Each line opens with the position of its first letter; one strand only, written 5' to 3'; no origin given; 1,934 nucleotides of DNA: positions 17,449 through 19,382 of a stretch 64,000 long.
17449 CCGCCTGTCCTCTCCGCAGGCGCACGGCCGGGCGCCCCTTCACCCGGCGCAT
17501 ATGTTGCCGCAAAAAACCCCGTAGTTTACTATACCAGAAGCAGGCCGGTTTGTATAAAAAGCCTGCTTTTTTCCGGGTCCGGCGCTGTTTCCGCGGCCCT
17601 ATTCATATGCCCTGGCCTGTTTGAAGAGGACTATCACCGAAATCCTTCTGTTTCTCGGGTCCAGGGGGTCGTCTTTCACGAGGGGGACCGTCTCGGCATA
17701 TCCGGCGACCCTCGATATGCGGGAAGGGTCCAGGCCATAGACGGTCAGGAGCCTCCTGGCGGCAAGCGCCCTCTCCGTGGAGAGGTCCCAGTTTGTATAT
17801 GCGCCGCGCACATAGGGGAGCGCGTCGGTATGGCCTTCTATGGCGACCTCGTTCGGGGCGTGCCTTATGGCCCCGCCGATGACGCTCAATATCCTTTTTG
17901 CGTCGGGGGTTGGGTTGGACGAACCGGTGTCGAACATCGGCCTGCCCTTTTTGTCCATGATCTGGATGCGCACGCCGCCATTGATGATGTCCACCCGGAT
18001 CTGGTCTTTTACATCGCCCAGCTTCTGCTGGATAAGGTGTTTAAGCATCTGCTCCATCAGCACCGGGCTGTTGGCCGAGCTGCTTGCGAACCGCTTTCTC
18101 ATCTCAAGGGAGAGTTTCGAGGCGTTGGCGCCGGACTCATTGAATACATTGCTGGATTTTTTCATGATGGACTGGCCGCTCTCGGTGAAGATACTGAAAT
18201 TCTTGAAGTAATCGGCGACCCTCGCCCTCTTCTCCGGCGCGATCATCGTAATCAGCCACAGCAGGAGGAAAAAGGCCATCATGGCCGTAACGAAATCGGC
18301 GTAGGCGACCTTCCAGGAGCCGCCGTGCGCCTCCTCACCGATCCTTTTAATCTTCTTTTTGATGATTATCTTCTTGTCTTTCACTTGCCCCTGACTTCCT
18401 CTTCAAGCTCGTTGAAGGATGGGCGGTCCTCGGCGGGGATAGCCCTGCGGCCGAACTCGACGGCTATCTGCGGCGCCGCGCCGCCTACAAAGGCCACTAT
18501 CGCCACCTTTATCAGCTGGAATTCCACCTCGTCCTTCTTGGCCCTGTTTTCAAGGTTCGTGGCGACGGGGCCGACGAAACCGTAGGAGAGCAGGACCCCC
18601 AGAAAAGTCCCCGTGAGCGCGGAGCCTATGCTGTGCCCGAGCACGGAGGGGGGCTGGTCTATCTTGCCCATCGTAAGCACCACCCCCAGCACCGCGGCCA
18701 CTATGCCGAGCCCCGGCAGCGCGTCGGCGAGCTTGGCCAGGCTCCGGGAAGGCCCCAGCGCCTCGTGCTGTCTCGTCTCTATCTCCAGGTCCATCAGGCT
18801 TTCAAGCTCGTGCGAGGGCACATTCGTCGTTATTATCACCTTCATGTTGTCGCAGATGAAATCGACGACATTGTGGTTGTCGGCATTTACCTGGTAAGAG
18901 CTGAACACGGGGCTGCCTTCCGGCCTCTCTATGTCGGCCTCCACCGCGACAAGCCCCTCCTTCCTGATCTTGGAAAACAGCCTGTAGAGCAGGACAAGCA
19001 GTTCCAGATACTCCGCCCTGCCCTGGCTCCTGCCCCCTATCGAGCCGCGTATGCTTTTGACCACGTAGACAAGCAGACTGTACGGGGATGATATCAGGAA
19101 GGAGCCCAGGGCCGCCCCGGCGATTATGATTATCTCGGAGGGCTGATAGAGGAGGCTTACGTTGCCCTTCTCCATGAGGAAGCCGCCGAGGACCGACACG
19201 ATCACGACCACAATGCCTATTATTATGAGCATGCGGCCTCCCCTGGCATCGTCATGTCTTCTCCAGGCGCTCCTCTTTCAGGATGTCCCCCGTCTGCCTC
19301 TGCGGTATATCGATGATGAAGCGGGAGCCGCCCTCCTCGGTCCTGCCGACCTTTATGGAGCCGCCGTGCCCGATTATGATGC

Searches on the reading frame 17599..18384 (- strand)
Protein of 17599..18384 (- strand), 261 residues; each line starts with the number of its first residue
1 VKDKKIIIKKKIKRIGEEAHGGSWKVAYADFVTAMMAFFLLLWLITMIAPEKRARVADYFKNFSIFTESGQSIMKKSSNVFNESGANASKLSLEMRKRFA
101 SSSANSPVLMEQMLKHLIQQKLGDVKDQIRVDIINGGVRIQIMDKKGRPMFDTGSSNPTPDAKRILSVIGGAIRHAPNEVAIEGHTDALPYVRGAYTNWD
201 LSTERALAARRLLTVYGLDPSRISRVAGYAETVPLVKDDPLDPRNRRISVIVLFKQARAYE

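Call 26: search_protein_families(library=pfam, proteins=[window:17599-18384:-], max_evalue=0.0001)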
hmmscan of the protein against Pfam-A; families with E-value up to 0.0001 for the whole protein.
window:17599-18384:- (261 aa): 2 families
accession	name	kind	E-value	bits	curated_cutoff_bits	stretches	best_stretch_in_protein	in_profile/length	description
PF13677.11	MotB_plug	-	5.7e-18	64.7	24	1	10-62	3-56/58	Membrane MotB of proton-channel complex MotA/MotB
PF00691.25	OmpA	-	2.4e-14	53.9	27.2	1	150-245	1-95/98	OmpA family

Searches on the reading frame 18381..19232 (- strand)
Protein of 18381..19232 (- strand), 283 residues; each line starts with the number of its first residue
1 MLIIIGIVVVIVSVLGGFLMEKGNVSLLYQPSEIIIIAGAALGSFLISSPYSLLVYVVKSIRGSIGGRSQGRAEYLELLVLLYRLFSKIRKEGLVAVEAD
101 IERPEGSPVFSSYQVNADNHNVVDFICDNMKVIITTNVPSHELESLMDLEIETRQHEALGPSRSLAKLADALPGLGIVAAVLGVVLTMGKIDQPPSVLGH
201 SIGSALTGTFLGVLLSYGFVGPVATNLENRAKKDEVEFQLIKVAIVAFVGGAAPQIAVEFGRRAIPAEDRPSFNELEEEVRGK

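Call 26: search_protein_families(library=pfam, proteins=[window:18381-19232:-], max_evalue=0.0001)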
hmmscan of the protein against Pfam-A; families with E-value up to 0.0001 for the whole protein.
window:18381-19232:- (283 aa): 2 families
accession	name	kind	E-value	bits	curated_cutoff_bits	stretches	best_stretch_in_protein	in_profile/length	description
PF20560.3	MotA_N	-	2.6e-26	92.1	27.3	1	4-93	1-91/91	Motility protein A N-terminal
PF01618.21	MotA_ExbB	-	8.7e-10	38.9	22.9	1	135-237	19-124/127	MotA/TolQ/ExbB proton channel family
